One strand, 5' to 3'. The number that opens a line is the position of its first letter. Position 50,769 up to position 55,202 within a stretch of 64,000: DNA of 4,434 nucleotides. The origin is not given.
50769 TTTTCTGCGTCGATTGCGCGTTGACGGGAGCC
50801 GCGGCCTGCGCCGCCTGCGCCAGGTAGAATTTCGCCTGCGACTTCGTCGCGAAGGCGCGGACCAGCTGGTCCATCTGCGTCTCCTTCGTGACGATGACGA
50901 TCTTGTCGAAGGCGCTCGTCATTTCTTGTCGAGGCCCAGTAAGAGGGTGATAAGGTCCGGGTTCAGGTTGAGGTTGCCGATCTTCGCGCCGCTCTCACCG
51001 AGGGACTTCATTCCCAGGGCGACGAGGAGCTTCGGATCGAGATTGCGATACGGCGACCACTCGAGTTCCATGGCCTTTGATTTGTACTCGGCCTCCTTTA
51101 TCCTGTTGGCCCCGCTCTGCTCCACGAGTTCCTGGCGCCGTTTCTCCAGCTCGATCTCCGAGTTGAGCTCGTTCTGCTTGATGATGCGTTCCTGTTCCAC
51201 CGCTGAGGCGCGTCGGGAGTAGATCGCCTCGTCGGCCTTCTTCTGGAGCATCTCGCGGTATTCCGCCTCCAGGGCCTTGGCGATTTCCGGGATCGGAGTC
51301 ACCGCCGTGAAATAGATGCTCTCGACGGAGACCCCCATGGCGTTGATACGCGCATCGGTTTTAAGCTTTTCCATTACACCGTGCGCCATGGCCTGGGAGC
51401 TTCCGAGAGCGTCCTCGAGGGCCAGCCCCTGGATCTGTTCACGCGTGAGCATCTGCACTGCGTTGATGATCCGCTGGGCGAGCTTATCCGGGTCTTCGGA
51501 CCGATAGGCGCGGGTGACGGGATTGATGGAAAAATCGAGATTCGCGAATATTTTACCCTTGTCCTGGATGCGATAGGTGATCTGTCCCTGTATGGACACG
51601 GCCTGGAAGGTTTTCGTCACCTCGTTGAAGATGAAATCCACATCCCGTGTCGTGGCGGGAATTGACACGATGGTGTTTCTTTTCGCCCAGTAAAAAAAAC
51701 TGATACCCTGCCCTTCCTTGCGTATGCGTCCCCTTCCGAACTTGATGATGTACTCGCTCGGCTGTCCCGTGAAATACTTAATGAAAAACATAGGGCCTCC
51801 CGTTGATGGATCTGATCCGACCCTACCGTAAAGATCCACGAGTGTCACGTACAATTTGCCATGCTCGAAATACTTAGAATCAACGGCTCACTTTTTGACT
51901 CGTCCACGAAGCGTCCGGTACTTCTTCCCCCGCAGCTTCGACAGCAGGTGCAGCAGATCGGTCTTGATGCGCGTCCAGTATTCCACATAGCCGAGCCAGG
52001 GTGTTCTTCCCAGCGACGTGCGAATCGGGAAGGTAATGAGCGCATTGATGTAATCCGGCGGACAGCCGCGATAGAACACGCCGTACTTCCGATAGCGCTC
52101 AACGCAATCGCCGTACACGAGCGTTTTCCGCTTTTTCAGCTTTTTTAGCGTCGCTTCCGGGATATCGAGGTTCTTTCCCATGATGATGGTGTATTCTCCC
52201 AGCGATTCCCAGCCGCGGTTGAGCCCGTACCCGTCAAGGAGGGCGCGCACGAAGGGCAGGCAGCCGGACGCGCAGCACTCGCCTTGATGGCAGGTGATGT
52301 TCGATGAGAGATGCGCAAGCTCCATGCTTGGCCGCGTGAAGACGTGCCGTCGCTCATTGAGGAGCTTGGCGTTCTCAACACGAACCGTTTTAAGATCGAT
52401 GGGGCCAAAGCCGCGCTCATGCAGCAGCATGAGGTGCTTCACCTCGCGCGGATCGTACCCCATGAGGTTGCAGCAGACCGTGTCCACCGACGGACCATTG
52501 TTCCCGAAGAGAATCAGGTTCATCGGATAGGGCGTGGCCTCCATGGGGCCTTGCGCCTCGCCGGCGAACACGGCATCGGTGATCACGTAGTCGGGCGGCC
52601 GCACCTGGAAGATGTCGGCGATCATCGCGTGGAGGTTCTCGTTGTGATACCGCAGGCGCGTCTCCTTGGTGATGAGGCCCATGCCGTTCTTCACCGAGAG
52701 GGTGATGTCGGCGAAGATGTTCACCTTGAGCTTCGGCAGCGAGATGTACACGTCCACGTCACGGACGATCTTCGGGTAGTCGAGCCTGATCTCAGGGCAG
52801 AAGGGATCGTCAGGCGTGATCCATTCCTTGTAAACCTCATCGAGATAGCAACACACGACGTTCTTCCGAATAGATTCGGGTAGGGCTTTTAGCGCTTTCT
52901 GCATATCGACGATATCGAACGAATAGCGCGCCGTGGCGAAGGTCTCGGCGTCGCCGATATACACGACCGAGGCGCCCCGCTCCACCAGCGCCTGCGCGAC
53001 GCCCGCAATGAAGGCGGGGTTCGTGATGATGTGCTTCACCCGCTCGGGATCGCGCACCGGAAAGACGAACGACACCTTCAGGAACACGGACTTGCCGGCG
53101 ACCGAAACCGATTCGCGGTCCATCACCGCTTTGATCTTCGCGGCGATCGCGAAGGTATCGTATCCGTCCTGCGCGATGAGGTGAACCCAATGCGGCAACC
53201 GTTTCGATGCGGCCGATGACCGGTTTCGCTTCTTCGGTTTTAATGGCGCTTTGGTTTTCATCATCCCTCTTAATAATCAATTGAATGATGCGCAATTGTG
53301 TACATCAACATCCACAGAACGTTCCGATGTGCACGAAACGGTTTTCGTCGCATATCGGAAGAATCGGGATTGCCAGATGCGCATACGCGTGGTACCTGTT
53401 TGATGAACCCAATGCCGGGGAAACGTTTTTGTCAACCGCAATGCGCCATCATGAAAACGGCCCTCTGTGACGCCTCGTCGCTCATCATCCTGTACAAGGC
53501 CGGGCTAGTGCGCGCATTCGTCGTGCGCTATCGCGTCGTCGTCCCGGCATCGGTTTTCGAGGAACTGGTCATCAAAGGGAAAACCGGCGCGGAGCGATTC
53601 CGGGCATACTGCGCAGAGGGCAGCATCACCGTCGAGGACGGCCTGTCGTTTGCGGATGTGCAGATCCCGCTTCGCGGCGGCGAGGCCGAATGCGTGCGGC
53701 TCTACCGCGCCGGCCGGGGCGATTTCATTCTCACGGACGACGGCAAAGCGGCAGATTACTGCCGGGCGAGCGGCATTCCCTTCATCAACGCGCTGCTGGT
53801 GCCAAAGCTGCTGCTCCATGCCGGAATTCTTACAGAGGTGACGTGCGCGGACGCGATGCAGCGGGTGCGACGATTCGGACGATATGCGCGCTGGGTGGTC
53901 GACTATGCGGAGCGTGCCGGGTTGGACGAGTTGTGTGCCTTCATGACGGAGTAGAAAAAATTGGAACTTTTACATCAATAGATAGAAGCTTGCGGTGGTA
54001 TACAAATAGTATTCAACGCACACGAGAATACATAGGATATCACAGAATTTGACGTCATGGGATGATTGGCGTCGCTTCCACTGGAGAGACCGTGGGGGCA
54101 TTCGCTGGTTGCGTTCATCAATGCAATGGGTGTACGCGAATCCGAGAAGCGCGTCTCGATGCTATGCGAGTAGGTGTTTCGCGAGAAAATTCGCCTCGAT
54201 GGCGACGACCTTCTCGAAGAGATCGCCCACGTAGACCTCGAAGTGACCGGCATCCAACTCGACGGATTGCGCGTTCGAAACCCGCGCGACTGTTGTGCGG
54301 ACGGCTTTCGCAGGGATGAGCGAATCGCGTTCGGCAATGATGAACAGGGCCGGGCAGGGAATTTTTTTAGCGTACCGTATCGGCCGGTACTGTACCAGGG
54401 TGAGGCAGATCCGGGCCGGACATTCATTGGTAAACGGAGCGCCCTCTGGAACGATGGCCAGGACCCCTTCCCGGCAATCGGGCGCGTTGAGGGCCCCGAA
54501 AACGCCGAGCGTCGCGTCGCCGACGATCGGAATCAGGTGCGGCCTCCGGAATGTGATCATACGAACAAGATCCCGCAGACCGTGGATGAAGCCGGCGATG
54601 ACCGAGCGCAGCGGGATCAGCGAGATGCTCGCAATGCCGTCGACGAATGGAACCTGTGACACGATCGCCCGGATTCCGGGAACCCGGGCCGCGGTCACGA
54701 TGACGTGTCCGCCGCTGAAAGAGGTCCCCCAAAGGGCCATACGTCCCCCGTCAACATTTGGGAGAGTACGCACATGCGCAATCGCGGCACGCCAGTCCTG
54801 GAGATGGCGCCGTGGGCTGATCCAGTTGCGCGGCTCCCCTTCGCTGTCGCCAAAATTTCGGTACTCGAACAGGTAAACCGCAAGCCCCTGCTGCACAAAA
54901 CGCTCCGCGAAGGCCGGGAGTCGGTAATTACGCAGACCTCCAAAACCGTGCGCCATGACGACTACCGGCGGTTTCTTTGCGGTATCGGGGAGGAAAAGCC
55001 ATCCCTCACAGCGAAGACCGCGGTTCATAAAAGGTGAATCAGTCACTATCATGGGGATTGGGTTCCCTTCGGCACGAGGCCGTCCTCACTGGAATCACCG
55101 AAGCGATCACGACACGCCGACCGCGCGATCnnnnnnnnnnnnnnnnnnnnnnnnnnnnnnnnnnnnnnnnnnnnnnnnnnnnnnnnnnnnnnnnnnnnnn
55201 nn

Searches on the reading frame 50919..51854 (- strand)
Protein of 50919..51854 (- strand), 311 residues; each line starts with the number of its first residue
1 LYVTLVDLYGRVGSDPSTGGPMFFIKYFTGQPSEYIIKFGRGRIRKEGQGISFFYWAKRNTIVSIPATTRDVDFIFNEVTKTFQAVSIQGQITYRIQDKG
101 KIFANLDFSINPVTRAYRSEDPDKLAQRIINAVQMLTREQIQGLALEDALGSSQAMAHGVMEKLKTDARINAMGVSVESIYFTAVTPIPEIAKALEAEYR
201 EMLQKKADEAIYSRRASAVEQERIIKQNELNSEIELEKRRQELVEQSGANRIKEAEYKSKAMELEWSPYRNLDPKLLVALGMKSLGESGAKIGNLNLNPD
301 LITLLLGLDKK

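Call 36: search_protein_families(library=pfam, proteins=[window:50919-51854:-], max_evalue=0.0001)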
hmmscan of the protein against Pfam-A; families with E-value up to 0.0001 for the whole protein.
window:50919-51854:- (311 aa): 1 family
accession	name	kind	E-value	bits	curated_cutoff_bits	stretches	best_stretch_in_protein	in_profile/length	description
PF01145.31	Band_7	-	2.1e-16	60.9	23.6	1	31-214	4-172/176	SPFH domain / Band 7 family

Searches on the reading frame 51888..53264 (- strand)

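Call 36: search_protein_families(library=pfam, proteins=[window:51888-53264:-], max_evalue=0.0001)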
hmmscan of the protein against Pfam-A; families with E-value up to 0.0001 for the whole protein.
window:51888-53264:- (458 aa): 1 family
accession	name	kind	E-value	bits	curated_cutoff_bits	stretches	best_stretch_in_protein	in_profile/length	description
PF04015.17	DUF362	-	7.2e-30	105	24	1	60-265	1-199/200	Domain of unknown function (DUF362)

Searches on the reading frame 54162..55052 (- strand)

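Call 67: search_protein_families(library=pfam, proteins=[window:54162-55052:-], max_evalue=0.0001)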
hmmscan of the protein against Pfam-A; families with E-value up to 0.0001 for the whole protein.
window:54162-55052:- (296 aa): 6 families
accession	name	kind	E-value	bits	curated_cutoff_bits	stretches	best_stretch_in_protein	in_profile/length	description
PF12146.15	Hydrolase_4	-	8.1e-13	48.6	27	1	30-151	6-125/239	Serine aminopeptidase, S33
PF02129.25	Peptidase_S15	-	1e-10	42.2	23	1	19-144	9-136/262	X-Pro dipeptidyl-peptidase (S15 family)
PF12697.13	Abhydrolase_6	-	1.4e-09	39.4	26.3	1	31-271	1-205/217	Alpha/beta hydrolase family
PF01738.24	DLH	-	3.2e-09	37.1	21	1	16-132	2-126/217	Dienelactone hydrolase family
PF00561.26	Abhydrolase_1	-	2.2e-08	34.5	25.8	1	29-135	1-102/245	alpha/beta hydrolase fold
PF05448.18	AXE1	-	3.6e-07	29.7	21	0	86-137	159-210/321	Acetyl xylan esterase (AXE1)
